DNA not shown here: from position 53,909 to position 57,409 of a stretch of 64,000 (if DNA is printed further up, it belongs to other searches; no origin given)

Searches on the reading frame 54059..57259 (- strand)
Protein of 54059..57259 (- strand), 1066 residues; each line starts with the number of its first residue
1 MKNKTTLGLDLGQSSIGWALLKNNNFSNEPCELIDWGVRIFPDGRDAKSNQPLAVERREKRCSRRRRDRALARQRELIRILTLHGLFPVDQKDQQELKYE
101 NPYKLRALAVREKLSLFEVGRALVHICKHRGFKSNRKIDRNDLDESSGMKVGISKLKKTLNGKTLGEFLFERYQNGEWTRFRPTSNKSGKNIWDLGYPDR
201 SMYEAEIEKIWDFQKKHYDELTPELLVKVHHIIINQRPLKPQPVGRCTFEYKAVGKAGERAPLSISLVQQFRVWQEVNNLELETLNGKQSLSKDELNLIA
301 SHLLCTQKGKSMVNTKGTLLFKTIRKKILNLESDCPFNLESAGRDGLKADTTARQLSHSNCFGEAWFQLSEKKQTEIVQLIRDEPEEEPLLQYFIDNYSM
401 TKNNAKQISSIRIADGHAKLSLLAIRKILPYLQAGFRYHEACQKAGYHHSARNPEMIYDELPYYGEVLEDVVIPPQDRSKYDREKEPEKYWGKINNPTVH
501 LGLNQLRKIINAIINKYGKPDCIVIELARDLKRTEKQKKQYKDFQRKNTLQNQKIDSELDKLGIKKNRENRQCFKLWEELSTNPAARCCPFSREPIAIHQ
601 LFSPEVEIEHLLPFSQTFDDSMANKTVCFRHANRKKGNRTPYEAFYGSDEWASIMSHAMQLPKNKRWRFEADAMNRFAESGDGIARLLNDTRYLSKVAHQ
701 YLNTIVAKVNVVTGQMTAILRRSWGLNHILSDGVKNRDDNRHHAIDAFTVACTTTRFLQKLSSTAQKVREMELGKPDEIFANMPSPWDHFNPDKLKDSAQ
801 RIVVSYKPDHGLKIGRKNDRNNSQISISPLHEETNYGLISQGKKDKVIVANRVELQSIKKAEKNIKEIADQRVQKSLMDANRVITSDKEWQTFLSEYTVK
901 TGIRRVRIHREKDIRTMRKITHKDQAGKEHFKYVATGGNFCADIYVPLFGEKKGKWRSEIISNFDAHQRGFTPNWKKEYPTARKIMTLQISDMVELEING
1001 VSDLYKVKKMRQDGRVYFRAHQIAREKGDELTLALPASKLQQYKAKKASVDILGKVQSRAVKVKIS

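Call 3: search_protein_families(library=pfam, proteins=[window:54059-57259:-], max_evalue=1)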
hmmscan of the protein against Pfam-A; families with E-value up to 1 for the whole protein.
window:54059-57259:- (1066 aa): 5 families
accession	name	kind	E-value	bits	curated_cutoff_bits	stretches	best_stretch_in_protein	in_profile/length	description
PF13395.12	HNH_4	-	8.8e-21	74.1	22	1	589-642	1-54/54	HNH endonuclease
PF18541.7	RuvC_III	-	1.8e-20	74.2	26.2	1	684-809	7-175/179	RuvC endonuclease subdomain 3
PF18470.6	Cas9_a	-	0.002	18.2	26.9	1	256-429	14-192/221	Cas9 alpha-helical lobe domain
PF22702.2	Cas9_RuvC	-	0.022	15.2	27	1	700-766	13-79/151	Cas9 RuvC domain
PF11016.13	DUF2854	-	0.16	12.3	25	1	526-576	50-100/146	Protein of unknown function (DUF2854)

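Call 5: search_protein_families(library=ncbifam, proteins=[window:54059-57259:-], max_evalue=1)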
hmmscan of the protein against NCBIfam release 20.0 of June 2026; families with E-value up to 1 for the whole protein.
window:54059-57259:- (1066 aa): 2 families
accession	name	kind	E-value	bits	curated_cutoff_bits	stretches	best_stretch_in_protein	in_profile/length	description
TIGR01865.2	cas_Csn1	equivalog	1.1e-177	593.4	100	1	6-1054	2-1069/1070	type II CRISPR RNA-guided endonuclease Cas9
NF049971.1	CRISPR_Cas9d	exception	5.4e-46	157.7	375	2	456-1032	419-977/986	type II CRISPR RNA-guided endonuclease Cas9d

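Call 34: find_homologous_proteins(query=window:54059-57259:-, max_evalue=1e-50)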
Query window:54059-57259:- (1066 aa): 6075 proteins with E <= 1e-50 among 8000 candidates; the best 120 are listed.
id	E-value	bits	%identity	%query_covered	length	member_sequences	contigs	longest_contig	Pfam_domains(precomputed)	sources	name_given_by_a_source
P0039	0.0e+0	2455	100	100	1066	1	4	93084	PF13395.13,PF18541.8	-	-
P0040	0.0e+0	1182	52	99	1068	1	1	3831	PF13395.13,PF18470.7,PF18541.8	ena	-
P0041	0.0e+0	1158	51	99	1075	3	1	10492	PF13395.13,PF18541.8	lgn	-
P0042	7.7e-282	956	46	98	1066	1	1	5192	PF13395.13,PF18470.7,PF18541.8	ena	-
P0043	1.8e-260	885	43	99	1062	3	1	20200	PF13395.13,PF18470.7,PF18541.8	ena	-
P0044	3.6e-260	884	43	99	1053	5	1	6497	PF13395.13,PF18470.7,PF18541.8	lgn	-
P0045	2.1e-259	882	44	99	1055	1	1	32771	PF13395.13,PF18470.7,PF18541.8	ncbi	-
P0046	2.1e-258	878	44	99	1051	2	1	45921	PF13395.13,PF18470.7,PF18541.8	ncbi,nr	ncbi:MAG: type II CRISPR RNA-guided endonuclease Cas9 [Alphaproteobacteria bacterium]|nr:type II CRI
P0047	2.7e-258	878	43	99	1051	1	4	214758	PF13395.13,PF18470.7,PF18541.8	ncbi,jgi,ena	-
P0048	1.2e-256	872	44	97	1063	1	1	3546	PF13395.13,PF18470.7,PF18541.8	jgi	jgi:CRISPR-associated endonuclease Csn1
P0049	1.5e-255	869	44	99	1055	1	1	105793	PF13395.13,PF18470.7,PF18541.8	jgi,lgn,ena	-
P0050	3.9e-255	867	44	99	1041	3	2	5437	PF13395.13,PF18470.7,PF18541.8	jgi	-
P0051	5.2e-252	857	43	99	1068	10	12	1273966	PF13395.13,PF18470.7,PF18541.8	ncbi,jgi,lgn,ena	jgi:CRISPR-associated endonuclease Csn1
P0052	9.9e-252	856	43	99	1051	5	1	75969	PF13395.13,PF18470.7,PF18541.8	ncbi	-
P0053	1.1e-251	856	42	99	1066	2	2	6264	PF13395.13,PF18470.7,PF18541.8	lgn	-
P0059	2.5e-247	842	42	99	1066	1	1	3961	PF13395.13,PF18470.7,PF18541.8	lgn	-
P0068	2.5e-244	832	42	99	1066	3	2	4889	PF13395.13,PF18470.7,PF18541.8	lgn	-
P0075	1.5e-241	823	42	99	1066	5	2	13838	PF13395.13,PF18470.7,PF18541.8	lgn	-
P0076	2.3e-241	822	41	100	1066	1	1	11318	PF13395.13,PF18470.7,PF18541.8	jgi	jgi:CRISPR-associated endonuclease Csn1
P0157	1.5e-220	753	40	99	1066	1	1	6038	PF13395.13,PF18470.7,PF18541.8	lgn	-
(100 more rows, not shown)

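Call 35: find_encoding_contigs(protein=P0041, flank=6000, max_places=2)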
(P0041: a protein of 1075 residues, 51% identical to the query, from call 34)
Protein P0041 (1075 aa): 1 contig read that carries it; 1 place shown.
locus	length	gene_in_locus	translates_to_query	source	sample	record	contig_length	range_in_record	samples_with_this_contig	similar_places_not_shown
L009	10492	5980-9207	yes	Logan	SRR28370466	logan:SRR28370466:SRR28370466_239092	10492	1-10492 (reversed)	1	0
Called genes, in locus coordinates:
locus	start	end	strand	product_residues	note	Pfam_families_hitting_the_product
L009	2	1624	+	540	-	?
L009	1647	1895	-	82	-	-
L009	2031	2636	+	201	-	PF13489:Methyltransf_23, PF07021:MetW, PF13847:Methyltransf_31, PF08241:Methyltransf_11, PF13649:Methyltransf_25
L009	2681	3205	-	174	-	-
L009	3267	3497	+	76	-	-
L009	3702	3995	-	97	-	PF01713:Smr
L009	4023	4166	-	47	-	-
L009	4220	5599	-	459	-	PF02646:RmuC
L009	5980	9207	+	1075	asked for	PF13395:HNH_4, PF18541:RuvC_III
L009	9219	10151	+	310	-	PF01867:Cas_Cas1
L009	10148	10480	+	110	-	PF09827:CRISPR_Cas2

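Call 36: find_encoding_contigs(protein=P0040, flank=6000, max_places=2)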
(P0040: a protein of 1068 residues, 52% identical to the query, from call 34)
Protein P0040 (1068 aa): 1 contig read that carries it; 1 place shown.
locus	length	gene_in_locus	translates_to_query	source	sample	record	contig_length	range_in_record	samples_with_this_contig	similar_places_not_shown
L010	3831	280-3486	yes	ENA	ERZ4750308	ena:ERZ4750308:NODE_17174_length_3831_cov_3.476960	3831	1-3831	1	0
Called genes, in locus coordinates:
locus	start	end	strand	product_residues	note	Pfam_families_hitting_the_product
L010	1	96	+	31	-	?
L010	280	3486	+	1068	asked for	PF18470:Cas9_a (weak), PF13395:HNH_4, PF18541:RuvC_III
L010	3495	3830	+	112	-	?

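Call 37: find_encoding_contigs(protein=P0043, flank=6000, max_places=2)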
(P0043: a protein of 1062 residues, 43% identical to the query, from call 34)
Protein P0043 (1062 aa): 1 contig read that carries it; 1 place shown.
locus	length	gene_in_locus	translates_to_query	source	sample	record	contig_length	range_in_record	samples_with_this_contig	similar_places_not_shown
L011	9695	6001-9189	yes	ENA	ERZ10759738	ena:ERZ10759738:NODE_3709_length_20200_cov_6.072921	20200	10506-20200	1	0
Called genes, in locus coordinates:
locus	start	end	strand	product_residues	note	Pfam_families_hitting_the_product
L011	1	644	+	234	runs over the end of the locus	PF00929:RNase_T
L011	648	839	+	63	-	-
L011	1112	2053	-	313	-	PF04338:DUF481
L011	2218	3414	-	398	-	PF03562:MltA, PF06725:3D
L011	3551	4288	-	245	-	PF04280:Tim44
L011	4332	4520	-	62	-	-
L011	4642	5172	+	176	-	PF04186:FxsA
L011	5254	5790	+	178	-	PF02556:SecB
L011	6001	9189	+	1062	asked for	PF18470:Cas9_a, PF13395:HNH_4, PF18541:RuvC_III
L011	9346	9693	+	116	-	?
